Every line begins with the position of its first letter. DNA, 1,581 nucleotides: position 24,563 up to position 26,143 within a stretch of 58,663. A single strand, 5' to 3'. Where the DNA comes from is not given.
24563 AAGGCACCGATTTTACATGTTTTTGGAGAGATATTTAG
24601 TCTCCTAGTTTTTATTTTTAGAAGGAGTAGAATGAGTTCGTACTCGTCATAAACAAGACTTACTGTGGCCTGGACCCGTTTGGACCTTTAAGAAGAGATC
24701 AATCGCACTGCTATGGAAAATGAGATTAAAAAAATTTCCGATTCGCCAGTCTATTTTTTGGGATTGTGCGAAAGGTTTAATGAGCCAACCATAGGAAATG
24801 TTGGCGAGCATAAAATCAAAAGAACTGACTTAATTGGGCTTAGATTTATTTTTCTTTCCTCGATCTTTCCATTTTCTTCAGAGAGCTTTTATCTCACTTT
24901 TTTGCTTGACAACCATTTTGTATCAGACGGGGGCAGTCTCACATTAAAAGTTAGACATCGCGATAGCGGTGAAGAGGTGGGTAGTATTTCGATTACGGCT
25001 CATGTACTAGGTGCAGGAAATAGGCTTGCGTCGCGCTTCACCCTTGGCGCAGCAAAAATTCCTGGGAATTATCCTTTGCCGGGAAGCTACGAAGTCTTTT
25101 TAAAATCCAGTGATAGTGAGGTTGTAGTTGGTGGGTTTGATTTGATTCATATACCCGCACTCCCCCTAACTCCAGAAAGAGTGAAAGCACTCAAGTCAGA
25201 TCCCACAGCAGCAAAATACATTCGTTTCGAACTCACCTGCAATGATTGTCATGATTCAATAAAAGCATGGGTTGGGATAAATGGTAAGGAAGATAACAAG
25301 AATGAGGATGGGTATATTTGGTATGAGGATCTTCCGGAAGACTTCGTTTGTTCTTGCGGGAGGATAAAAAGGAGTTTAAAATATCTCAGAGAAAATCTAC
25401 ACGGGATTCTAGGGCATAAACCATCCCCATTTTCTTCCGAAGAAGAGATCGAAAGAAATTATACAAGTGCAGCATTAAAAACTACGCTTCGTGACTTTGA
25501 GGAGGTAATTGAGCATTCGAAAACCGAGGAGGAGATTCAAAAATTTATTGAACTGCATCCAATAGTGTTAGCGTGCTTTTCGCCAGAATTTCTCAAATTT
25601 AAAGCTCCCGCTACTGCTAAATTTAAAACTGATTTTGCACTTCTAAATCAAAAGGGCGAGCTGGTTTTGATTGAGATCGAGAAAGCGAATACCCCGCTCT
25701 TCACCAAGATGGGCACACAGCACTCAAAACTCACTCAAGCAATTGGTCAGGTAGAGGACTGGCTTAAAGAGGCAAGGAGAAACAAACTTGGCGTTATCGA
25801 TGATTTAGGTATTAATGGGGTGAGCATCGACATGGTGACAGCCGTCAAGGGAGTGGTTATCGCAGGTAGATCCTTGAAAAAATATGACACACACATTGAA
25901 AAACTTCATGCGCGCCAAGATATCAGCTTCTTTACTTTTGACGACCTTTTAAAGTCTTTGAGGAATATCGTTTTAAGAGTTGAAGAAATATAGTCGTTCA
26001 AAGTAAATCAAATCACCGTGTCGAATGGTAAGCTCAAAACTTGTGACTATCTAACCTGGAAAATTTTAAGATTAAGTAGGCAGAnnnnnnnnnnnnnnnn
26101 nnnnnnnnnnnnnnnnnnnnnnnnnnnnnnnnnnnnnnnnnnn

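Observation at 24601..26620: AT-rich insert carrying a Shedu-like (DUF4263 / PD-(D/E)xK) nuclease with an unassignable N-terminal region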

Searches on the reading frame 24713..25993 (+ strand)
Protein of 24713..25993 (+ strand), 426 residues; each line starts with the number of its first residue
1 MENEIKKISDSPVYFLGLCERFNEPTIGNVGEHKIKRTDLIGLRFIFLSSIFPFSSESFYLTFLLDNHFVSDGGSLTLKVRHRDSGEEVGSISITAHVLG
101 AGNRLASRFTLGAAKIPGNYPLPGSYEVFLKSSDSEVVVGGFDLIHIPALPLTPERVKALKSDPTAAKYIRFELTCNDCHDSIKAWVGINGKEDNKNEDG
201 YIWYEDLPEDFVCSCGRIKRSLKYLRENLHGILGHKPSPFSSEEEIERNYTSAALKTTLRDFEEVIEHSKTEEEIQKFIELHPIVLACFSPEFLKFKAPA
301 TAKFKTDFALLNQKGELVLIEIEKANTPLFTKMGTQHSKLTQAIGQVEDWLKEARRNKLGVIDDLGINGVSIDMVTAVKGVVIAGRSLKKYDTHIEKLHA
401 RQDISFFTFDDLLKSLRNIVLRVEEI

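Call 4: search_protein_families(library=pfam, proteins=[window:24713-25993:+], max_evalue=1)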
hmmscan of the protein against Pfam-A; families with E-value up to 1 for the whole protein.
window:24713-25993:+ (426 aa): 2 families
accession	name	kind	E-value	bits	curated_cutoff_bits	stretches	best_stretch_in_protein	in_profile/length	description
PF14082.12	SduA_C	-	5.7e-20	72.5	27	1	270-413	2-159/159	Shedu protein SduA, C-terminal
PF05907.18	CXXC_Zn-b_euk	-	0.064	13.6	22.9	1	155-199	9-54/155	CXXC motif containing zinc binding protein, eukaryotic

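Call 5: search_protein_families(library=padloc, proteins=[window:24713-25993:+], max_evalue=1)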
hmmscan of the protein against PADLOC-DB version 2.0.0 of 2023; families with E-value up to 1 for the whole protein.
window:24713-25993:+ (426 aa): 14 families
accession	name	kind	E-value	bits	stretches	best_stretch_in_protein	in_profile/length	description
PDLC00389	SduA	-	3.7e-15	54.4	1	252-418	207-371/383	DUF4263 domain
PDLC00387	SduA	-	1.2e-14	51.8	1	251-420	374-540/546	DUF4263 domain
PDLC00378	SduA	-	1.9e-14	51.9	1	252-417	5-191/287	DUF4263 domain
PDLC00398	SduA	-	3e-11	41.2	2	318-412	101-202/289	DUF4263 domain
PDLC00405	SduA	-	8.4e-10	36.6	1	255-420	140-309/323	DUF4263 domain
PDLC00400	SduA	-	8.5e-08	29.9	1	247-423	103-296/308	DUF4263 domain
PDLC00395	SduA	-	3.4e-07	28.3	1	302-352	56-109/212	DUF4263 domain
PDLC00404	SduA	-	5.6e-07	26.7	1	248-417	259-443/457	DUF4263 domain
PDLC00384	SduA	-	2.8e-05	21.1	1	253-419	272-455/476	DUF4263 domain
PDLC00380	SduA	-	3.7e-05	20.4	1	221-419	252-464/480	DUF4263 domain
PDLC00388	SduA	-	0.00018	18.8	1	249-423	204-396/402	DUF4263 domain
PDLC00386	SduA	-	0.00022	18.7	1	254-353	70-184/268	DUF4263 domain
PDLC00403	SduA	-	0.00041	17.6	1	230-357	137-273/360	DUF4263 domain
PDLC00385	SduA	-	0.0051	14.2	1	244-420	131-314/319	DUF4263 domain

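Call 7: search_solved_structures(query=window:24713-25993:+, max_evalue=10, show_alignments=2)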
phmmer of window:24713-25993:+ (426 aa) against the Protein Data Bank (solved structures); distinct sequences matched with E-value up to 10: 0.

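Call 8: find_homologous_proteins(query=window:24713-25993:+)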
Query window:24713-25993:+ (426 aa): 90 proteins with E <= 0.001 among 7817 candidates.
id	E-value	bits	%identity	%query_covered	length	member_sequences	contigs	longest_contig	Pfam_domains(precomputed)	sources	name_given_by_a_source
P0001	3.0e-285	964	100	100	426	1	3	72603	PF14082.13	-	-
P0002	1.4e-224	764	77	100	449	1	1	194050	PF14082.13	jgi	jgi:hypothetical protein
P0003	1.9e-215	734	74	100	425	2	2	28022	PF14082.13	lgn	-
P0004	2.7e-203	694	71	100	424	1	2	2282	PF14082.13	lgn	-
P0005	1.0e-179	616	65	100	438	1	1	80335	PF14082.13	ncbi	-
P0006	4.2e-173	594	61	100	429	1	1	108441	PF14082.13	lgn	-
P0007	2.2e-150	519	54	100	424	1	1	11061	PF14082.13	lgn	-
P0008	1.5e-139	484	52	99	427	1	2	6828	PF14082.13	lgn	-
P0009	2.2e-122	427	48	97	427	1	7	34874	PF14082.13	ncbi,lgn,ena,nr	ncbi:DUF4263 domain-containing protein [Candidatus Kaiserbacteria bacterium]|nr:DUF4263 domain-conta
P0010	1.0e-115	405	47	99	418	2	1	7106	PF14082.13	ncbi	-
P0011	1.3e-115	405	46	96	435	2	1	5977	PF14082.13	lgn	-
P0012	1.2e-110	388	46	99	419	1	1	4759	PF14082.13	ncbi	-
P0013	6.4e-109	383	43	96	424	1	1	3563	PF14082.13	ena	-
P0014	4.4e-108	380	45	100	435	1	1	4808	PF14082.13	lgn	-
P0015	1.9e-106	375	46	93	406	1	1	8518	PF14082.13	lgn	-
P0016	5.8e-102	360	44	95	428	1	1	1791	PF14082.13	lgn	-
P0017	7.6e-88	313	41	97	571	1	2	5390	PF01451.28,PF14082.13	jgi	jgi:arsenate-mycothiol transferase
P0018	8.2e-87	310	45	75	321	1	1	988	PF14082.13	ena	-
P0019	2.4e-71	259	38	98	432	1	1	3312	PF14082.13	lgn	-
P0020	1.5e-69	253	35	97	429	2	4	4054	PF14082.13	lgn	-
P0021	8.8e-66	241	35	97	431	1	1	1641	PF14082.13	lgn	-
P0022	7.1e-61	224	35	97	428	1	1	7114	PF14082.13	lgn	-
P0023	8.5e-61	224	33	97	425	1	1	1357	PF14082.13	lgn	-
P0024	5.8e-60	221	33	99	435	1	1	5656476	PF14082.13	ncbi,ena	-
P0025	1.7e-59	220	35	95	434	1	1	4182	PF14082.13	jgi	-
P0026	4.7e-59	218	32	97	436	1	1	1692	PF14082.13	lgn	-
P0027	9.3e-59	217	33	98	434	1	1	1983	PF14082.13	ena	-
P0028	1.0e-58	217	34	98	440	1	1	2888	PF14082.13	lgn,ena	-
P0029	1.3e-58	217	34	96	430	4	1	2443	PF14082.13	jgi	jgi:hypothetical protein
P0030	3.3e-58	216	33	98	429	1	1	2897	PF14082.13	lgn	-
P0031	3.4e-58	216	33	97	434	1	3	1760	PF22091.3,PF14082.13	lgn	-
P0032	1.8e-57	213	33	97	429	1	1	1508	PF14082.13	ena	-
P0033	2.9e-57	213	32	94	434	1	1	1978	PF14082.13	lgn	-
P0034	6.8e-57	211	34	97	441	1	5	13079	PF14082.13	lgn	-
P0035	1.2e-56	210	33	97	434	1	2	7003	PF14082.13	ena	-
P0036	2.5e-56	209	34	96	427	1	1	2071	PF14082.13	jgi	jgi:hypothetical protein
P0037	3.6e-56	209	36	73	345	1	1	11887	PF14082.13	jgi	jgi:hypothetical protein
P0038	4.6e-56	209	33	98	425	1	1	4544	PF14082.13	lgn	-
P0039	5.6e-56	208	31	100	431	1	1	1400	PF14082.13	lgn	-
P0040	5.6e-56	208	32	96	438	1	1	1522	PF14082.13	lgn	-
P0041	1.9e-55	207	32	98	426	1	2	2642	PF14082.13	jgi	jgi:hypothetical protein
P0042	2.0e-55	207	32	98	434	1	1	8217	PF14082.13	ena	-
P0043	2.4e-55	206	33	96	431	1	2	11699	PF14082.13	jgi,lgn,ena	-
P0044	2.8e-55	206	32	100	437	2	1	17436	PF14082.13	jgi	jgi:Domain of unknown function (DUF4263)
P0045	3.5e-55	206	33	98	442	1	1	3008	PF14082.13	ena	-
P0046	4.9e-55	205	33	97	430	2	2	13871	PF14082.13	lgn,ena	-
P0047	1.0e-54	204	34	96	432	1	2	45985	PF14082.13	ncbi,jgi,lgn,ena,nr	ncbi:MAG TPA: Shedu anti-phage system protein SduA domain-containing protein [Stellaceae bacterium]|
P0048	1.1e-54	204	33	97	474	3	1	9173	PF14082.13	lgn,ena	-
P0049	1.5e-54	204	34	98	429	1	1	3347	PF14082.13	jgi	jgi:antiviral defense system Shedu protein SduA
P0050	1.6e-54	204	33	95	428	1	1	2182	PF14082.13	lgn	-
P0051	2.3e-54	203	32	89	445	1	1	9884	PF14082.13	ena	-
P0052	4.2e-54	202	34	99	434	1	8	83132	PF14082.13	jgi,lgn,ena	-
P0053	4.4e-54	202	33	96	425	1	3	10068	PF14082.13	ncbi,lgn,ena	-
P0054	5.6e-54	202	33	89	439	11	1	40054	PF14082.13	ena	-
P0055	9.3e-54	201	37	71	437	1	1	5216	PF14082.13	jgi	jgi:hypothetical protein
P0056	1.3e-53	201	33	96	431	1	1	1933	PF14082.13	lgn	-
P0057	1.5e-53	200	33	98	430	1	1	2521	PF14082.13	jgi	jgi:hypothetical protein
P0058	1.9e-53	200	32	96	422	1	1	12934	PF14082.13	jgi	jgi:hypothetical protein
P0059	5.9e-53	198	34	97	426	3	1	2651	PF14082.13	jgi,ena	-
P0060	7.6e-53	198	34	92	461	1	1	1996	PF14082.13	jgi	jgi:hypothetical protein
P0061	1.1e-52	197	31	97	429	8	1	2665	PF14082.13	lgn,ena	-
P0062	1.3e-52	197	32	98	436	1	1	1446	PF14082.13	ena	-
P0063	2.6e-52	196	32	98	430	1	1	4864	PF14082.13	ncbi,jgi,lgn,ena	-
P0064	5.1e-52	195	32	93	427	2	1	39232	PF14082.13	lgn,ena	-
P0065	6.3e-52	195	37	72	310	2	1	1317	PF14082.13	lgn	-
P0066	1.3e-51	194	34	99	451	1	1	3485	PF14082.13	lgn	-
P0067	2.1e-51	193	31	97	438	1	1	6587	PF14082.13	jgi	jgi:antiviral defense system Shedu protein SduA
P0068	3.8e-51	192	31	96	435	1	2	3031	PF14082.13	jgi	-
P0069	5.8e-51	192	36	71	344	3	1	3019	PF14082.13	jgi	jgi:Domain of unknown function (DUF4263)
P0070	9.5e-51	191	31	96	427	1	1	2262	PF14082.13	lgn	-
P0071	1.1e-50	191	36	67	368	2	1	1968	PF14082.13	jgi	jgi:hypothetical protein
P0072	1.9e-50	190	30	100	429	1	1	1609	PF14082.13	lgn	-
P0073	2.6e-50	190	31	97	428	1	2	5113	PF14082.13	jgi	jgi:Domain of unknown function (DUF4263)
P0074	3.3e-50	189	33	96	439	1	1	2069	PF14082.13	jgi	jgi:hypothetical protein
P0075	4.1e-50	189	36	69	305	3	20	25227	PF14082.13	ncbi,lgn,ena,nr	ncbi:MAG: DUF4263 domain-containing protein [Nitrospina sp.]|nr:DUF4263 domain-containing protein [N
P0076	7.2e-49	185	32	100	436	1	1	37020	PF14082.13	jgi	jgi:hypothetical protein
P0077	1.2e-48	184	30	94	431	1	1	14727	PF14082.13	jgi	jgi:hypothetical protein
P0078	1.7e-48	184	33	94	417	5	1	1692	PF14082.13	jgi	-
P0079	2.5e-48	183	36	71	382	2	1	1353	PF14082.13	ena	-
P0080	3.7e-48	183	33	94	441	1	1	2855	PF14082.13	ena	-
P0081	6.4e-48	182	31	98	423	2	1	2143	PF14082.13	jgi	-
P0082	9.0e-48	181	31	92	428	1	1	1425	PF14082.13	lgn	-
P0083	7.4e-45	172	32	95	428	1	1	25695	PF14082.13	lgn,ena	-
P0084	1.5e-44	171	32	85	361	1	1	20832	PF14082.13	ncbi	ncbi:MAG TPA: Shedu anti-phage system protein SduA domain-containing protein, partial [Myxococcales 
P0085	1.9e-44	170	33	80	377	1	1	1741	PF14082.13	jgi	jgi:Domain of unknown function (DUF4263)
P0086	2.9e-44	170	33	71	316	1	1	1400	PF14082.13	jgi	-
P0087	1.7e-39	154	32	72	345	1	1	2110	PF14082.13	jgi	jgi:hypothetical protein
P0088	3.2e-39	153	33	76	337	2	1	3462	PF14082.13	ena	-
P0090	8.9e-38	148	39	54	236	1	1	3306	PF14082.13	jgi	jgi:hypothetical protein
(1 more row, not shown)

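Call 12: find_encoding_contigs(protein=P0002, flank=10000, max_places=3)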
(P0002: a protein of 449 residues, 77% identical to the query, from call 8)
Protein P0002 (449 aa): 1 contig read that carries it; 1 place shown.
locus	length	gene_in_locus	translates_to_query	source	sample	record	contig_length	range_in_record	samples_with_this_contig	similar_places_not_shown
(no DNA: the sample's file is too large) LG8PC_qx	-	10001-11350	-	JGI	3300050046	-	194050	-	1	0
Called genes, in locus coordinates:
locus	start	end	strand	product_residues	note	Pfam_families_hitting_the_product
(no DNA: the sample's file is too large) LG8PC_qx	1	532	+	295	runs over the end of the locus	PF03462:PCRF, PF00472:RF-1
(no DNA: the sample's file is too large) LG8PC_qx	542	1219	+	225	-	PF02463:SMC_N (faint), PF13175:AAA_15 (faint), PF00005:ABC_tran, PF13304:AAA_21 (faint)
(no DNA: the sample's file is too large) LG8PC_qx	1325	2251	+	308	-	PF18075:FtsX_ECD, PF02687:FtsX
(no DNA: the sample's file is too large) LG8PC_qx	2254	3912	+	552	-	PF06418:CTP_synth_N, PF00117:GATase, PF07722:Peptidase_C26 (weak)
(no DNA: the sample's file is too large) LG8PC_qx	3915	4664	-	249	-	PF00005:ABC_tran, PF13304:AAA_21 (faint)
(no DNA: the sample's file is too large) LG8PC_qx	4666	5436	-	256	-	PF00528:BPD_transp_1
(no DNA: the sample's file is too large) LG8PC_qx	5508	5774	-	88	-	-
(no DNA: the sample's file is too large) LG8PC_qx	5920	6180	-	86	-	-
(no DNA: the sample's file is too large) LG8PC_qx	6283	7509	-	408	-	PF14240:YHYH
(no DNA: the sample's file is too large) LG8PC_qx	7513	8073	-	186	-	-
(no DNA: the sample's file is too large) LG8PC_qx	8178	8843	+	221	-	PF01182:Glucosamine_iso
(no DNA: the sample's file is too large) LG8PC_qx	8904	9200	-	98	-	-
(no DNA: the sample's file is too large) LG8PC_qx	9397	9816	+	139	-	PF19371:DUF5946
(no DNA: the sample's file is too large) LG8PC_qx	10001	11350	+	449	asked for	PF14082:SduA_C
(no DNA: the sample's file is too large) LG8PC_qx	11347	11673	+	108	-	-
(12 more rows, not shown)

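Call 13: find_encoding_contigs(protein=P0005, flank=10000, max_places=3)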
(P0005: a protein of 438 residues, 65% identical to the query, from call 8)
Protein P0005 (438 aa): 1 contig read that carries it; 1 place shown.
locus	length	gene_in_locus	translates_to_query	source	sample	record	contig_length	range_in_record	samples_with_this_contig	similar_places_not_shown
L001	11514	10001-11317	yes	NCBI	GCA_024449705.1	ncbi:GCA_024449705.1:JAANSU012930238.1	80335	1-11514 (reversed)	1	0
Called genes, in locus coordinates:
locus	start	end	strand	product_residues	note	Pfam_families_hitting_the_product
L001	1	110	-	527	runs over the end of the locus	PF00239:Resolvase, PF13408:Zn_ribbon_recom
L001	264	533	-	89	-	PF07661:MORN_2 (weak)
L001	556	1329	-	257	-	-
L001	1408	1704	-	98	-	PF07661:MORN_2 (faint)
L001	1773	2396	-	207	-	PF00239:Resolvase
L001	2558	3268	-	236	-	-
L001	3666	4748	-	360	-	-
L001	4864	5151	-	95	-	-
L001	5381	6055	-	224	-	-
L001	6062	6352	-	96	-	-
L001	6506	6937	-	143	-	PF01381:HTH_3, PF12844:HTH_19, PF13560:HTH_31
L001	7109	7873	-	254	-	-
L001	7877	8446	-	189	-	-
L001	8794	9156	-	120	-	PF00989:PAS (weak), PF13188:PAS_8 (weak), PF08448:PAS_4, PF13426:PAS_9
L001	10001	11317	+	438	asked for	PF14082:SduA_C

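Call 14: find_encoding_contigs(protein=P0001, flank=10000, max_places=5)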
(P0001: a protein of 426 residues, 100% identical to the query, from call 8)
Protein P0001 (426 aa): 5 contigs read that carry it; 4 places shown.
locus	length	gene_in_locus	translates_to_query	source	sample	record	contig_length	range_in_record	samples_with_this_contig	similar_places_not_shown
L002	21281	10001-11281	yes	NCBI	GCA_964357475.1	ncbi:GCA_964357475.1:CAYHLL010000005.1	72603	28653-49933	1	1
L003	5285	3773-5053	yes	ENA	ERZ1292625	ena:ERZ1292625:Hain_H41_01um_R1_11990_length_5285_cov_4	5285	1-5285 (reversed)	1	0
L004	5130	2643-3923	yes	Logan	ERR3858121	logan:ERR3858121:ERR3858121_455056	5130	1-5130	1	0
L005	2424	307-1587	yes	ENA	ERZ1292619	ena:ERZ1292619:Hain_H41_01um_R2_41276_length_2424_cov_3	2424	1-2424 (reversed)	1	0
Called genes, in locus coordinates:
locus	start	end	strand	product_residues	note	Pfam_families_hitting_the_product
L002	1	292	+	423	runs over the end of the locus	-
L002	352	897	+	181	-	PF07638:Sigma70_ECF, PF04542:Sigma70_r2, PF08281:Sigma70_r4_2, PF04545:Sigma70_r4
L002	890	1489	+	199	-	-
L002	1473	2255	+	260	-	-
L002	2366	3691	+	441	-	PF00270:DEAD, PF04851:ResIII, PF00271:Helicase_C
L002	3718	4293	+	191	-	-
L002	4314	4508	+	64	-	PF01381:HTH_3, PF13560:HTH_31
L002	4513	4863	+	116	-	-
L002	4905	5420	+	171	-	PF00085:Thioredoxin, PF13098:Thioredoxin_2 (weak)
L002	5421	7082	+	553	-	PF13386:DsbD_2 (weak), PF00578:AhpC-TSA, PF08534:Redoxin, PF13905:Thioredoxin_8 (weak), PF17991:Thioredoxin_10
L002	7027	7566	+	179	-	-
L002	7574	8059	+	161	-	PF10648:Gmad2 (weak)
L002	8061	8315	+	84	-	PF18893:DUF5652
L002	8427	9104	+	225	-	PF00106:adh_short, PF08659:KR, PF13561:adh_short_C2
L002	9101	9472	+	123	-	PF01042:Ribonuc_L-PSP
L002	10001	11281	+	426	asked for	PF14082:SduA_C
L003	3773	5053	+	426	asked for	PF14082:SduA_C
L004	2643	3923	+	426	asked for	PF14082:SduA_C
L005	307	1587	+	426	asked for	PF14082:SduA_C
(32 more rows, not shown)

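Call 15: find_encoding_contigs(protein=P0006, flank=10000, max_places=3)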
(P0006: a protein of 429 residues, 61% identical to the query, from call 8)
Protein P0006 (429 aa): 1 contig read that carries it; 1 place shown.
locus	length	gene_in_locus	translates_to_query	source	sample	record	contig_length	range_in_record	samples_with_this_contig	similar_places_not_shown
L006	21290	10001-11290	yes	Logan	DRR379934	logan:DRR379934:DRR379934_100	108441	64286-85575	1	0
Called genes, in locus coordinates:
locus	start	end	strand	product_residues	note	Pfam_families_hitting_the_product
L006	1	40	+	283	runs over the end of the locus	PF04471:Mrr_cat (weak)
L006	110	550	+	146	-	PF02308:MgtC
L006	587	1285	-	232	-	PF01027:Bax1-I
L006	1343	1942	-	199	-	PF21176:RecR_HhH (weak), PF13662:Toprim_4 (weak), PF21175:RecR_C (weak)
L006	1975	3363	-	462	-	PF00772:DnaB, PF13481:AAA_25, PF03796:DnaB_C, PF06745:ATPase (weak)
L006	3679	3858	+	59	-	-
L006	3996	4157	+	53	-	-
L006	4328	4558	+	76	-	-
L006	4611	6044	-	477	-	PF01406:tRNA-synt_1e, PF09334:tRNA-synt_1g (faint), PF23493:CysS_C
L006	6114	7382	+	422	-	PF00595:PDZ, PF13180:PDZ_2 (weak), PF17820:PDZ_6, PF03572:Peptidase_S41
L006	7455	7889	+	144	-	PF01281:Ribosomal_L9_N, PF03948:Ribosomal_L9_C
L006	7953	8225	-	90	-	PF01016:Ribosomal_L27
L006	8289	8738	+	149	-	-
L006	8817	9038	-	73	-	-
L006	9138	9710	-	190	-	-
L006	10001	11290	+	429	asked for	PF14082:SduA_C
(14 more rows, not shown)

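Call 23: predict_structure(alignment_id=A1)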
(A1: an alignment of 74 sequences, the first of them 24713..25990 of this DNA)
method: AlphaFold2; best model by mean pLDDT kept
length: 426 residues; sequences in the alignment: 74
mean_pLDDT: 91.7   pTM: 0.67
mean pLDDT of the five models: 91.7, 90.3, 89.7, 89.6, 89.4
residues with pLDDT >= 90: 329; 70-90: 84; 50-70: 9; < 50: 4
segments of 3 or more residues with pLDDT < 50: 1-4
pLDDT, mean of each block of 10 residues (from residue 1): 56 94 88 88 95 93 92 88 96 88 82 95 97 91 97 94 92 95 95 76 96 96 96 85 76 93 97 97 97 94 92 98 97 94 96 94 93 97 97 92 95 96 83
secondary structure, 60 per line:
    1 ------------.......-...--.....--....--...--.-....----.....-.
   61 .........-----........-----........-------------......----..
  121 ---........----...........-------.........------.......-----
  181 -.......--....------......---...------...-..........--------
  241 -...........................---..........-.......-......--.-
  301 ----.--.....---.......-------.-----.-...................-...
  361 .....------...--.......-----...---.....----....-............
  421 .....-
elements in order: E13-19 E21-23 E26-30 E33-36 E39-41 E46-49 E60-66 E75-82 E88-95 E109-114 E124-131 E136-146 H154-162 E169-175 E182-188 H191-194 E201-203 E210-212 E219-221 H223-232 H242-268 H272-281 H283-289 E291-296 E308-312 E316-322 H338-356 H358-365 E377-383 H395-399 E404-407 H409-425
